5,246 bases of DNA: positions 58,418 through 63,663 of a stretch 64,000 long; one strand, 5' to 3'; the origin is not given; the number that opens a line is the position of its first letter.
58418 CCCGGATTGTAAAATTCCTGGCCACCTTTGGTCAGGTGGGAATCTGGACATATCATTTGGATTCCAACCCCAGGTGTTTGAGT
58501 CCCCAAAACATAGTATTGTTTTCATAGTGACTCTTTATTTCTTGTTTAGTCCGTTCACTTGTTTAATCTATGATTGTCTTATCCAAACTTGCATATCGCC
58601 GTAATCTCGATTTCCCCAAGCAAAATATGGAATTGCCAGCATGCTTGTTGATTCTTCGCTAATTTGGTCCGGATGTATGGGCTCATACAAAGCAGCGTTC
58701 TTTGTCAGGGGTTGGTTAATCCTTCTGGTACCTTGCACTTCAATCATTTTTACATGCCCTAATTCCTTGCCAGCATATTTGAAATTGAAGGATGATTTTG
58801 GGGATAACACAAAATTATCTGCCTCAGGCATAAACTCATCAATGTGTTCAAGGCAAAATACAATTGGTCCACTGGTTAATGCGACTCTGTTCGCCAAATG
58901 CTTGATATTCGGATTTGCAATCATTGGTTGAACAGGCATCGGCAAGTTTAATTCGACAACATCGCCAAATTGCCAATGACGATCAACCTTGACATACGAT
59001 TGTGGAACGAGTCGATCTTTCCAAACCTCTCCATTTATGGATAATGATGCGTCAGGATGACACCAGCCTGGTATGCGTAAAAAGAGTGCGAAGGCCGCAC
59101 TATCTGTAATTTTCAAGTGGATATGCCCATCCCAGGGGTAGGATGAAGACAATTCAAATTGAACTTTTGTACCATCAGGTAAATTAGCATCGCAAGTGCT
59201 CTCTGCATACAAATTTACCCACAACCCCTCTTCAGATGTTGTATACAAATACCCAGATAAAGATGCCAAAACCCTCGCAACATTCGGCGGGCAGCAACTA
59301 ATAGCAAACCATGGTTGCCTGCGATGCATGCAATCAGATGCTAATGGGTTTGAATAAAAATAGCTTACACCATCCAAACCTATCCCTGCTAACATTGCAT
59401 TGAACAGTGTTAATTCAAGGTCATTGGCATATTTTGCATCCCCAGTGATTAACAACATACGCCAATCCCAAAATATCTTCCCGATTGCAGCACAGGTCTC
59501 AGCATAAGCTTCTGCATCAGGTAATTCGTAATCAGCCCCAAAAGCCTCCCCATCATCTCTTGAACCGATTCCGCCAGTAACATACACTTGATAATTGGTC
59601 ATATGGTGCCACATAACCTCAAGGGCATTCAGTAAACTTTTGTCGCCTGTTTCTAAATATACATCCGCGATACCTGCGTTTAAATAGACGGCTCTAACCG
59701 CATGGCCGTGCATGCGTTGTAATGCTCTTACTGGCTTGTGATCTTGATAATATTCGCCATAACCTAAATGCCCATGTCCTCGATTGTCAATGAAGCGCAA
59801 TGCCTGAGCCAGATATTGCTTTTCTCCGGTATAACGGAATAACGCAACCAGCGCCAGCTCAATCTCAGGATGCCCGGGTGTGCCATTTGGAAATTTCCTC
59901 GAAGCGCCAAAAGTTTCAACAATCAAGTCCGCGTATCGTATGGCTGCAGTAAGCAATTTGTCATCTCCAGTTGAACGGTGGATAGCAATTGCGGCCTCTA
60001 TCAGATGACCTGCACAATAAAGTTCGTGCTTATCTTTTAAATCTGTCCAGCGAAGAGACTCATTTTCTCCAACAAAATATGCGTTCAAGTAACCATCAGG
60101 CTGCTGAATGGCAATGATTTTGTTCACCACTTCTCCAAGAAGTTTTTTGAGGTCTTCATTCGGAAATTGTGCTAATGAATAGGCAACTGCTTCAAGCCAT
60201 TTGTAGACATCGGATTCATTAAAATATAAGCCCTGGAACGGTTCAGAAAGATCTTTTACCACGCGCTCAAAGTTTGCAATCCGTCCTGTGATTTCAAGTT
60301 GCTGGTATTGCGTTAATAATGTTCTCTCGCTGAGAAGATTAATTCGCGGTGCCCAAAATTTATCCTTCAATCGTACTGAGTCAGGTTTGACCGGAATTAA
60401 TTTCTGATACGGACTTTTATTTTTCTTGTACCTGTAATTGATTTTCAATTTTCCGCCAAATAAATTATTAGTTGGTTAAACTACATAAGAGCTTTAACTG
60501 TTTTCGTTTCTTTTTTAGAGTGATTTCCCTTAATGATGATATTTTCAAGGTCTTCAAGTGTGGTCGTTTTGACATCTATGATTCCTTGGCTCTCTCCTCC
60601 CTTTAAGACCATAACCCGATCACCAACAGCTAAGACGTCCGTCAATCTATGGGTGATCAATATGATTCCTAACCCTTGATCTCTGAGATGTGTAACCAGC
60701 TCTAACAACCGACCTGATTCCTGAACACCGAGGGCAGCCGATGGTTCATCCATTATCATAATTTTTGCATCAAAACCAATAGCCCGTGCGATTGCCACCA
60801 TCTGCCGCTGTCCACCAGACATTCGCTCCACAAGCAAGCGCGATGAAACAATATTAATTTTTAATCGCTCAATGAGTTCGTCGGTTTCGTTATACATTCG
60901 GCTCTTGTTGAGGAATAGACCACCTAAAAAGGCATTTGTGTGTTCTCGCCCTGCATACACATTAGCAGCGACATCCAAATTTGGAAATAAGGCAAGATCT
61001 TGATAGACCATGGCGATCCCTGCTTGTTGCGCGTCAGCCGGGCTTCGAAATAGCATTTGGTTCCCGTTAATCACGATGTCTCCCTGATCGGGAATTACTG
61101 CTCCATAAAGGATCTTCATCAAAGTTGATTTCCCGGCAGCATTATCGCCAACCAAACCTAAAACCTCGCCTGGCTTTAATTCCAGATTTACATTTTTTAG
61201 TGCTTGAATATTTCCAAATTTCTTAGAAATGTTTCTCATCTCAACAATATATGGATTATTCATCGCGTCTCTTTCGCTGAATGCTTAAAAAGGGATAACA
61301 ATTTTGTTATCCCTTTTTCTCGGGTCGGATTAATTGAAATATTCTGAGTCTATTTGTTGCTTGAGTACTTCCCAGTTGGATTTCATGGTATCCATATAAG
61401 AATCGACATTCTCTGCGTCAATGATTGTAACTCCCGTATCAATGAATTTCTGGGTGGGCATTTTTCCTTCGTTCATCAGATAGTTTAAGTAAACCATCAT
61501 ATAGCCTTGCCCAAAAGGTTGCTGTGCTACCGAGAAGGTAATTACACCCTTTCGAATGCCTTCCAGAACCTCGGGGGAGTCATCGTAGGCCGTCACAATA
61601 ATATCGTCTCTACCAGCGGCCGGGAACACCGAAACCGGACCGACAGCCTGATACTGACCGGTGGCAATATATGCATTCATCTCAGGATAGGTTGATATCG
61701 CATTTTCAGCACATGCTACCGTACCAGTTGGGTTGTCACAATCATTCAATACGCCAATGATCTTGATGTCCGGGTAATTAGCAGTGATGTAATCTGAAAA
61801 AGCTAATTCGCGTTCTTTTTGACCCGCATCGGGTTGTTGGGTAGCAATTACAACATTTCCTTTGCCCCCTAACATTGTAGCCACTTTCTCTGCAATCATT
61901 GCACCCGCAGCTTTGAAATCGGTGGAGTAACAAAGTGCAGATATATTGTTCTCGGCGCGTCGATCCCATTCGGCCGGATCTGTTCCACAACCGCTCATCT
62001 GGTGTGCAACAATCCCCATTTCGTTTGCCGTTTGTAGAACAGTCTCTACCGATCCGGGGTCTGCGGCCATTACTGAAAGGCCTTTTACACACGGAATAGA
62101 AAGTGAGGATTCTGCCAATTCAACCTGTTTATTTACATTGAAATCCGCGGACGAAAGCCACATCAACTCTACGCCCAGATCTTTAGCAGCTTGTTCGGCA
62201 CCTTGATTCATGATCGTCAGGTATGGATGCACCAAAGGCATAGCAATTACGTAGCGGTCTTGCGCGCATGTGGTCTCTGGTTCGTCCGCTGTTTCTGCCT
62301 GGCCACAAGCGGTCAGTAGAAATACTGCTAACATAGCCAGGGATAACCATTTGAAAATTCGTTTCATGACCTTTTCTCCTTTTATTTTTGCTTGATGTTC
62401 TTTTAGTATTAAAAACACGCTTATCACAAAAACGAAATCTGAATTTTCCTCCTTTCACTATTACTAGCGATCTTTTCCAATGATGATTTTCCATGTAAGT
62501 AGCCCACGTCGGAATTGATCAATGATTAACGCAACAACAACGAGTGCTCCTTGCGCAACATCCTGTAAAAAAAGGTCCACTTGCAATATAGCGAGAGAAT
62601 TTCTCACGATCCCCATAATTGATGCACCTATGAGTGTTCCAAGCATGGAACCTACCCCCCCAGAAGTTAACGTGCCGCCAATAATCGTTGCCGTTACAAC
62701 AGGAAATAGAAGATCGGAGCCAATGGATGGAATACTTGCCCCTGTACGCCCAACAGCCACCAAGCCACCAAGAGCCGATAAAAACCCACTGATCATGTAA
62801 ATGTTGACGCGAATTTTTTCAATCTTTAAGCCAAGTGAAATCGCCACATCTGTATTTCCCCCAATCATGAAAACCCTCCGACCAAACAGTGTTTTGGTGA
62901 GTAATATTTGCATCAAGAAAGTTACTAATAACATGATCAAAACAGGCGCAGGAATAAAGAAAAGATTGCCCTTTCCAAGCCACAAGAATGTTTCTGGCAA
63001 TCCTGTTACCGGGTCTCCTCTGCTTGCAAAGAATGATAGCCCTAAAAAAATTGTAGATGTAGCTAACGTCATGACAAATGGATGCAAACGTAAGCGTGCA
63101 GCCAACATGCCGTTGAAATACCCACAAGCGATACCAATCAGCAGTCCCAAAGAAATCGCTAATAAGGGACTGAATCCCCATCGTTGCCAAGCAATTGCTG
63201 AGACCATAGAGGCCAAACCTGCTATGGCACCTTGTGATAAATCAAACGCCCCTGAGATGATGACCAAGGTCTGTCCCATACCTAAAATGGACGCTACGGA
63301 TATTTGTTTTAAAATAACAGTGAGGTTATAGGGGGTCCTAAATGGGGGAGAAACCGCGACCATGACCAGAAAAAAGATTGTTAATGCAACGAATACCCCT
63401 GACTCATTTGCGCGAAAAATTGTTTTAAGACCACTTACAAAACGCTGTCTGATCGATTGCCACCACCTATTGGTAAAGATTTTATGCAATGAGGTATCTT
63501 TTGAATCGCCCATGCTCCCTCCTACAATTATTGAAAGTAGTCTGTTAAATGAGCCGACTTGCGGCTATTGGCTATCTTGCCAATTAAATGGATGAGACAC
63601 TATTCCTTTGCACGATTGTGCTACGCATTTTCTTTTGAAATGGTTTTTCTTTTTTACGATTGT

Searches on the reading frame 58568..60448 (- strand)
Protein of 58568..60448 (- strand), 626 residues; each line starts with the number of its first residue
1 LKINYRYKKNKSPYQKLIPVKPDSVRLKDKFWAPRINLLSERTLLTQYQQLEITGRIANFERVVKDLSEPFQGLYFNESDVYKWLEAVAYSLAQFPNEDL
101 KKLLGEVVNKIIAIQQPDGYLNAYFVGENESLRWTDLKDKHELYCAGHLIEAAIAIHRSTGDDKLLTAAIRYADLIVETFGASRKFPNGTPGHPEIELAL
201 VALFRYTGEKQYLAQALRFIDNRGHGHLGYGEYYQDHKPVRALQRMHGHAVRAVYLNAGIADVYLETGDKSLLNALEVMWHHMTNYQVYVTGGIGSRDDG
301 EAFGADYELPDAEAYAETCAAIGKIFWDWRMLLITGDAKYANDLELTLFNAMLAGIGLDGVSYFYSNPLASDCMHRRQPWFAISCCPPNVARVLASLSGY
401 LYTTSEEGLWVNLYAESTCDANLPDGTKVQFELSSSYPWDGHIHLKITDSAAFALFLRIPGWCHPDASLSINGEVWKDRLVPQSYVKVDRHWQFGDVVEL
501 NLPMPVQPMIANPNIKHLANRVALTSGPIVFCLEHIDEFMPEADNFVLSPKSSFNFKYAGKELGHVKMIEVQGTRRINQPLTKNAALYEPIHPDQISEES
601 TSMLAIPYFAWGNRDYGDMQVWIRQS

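Call 39: search_protein_families(library=ncbifam, proteins=[window:58568-60448:-], max_evalue=1e-20)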
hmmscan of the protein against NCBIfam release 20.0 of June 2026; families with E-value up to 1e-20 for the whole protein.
window:58568-60448:- (626 aa): 1 family
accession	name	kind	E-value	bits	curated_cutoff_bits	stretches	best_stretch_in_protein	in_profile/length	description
NF049879.1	AcerHdlse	equivalog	3.9e-147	491.5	950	1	9-624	10-656/657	aceric acid hydrolase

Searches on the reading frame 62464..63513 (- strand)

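Call 39: search_protein_families(library=ncbifam, proteins=[window:62464-63513:-], max_evalue=1e-20)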
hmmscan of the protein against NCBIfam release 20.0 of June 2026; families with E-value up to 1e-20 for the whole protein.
window:62464-63513:- (349 aa): 9 families
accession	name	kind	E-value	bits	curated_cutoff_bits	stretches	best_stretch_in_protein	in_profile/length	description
NF008441.0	PRK11285.1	equivalog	7.3e-55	186.4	378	1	31-336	23-327/333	L-arabinose ABC transporter permease AraH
NF007067.0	PRK09512.1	equivalog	1.6e-50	172.1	398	1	40-334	22-319/321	ribose ABC transporter permease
NF007252.0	PRK09699.1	equivalog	6e-48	163.8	396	1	38-334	26-323/326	D-allose ABC transporter permease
NF040906.3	GguB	equivalog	3.1e-47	161.6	450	2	187-333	224-370/375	multiple monosaccharide ABC transporter permease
NF007014.0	PRK09478.1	equivalog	1.7e-42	146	386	1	35-334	13-330/336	galactose/methyl galactoside ABC transporter permease MglC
NF008630.0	PRK11618.1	equivalog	4.1e-38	131.4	363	1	41-306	10-282/331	galactofuranose ABC transporter, permease protein YjfF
NF011961.0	PRK15432.1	equivalog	1.1e-36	126.8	388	1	29-337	2-309/344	autoinducer 2 ABC transporter permease LsrC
NF011612.1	PRK15038.1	equivalog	6.6e-35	120.8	500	1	73-330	41-303/322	autoinducer 2 ABC transporter permease LsrD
NF041862.1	YtfT_transport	equivalog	1.8e-25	89.8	535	1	67-332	59-324/339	galactofuranose ABC transporter, ATP-binding protein YtfT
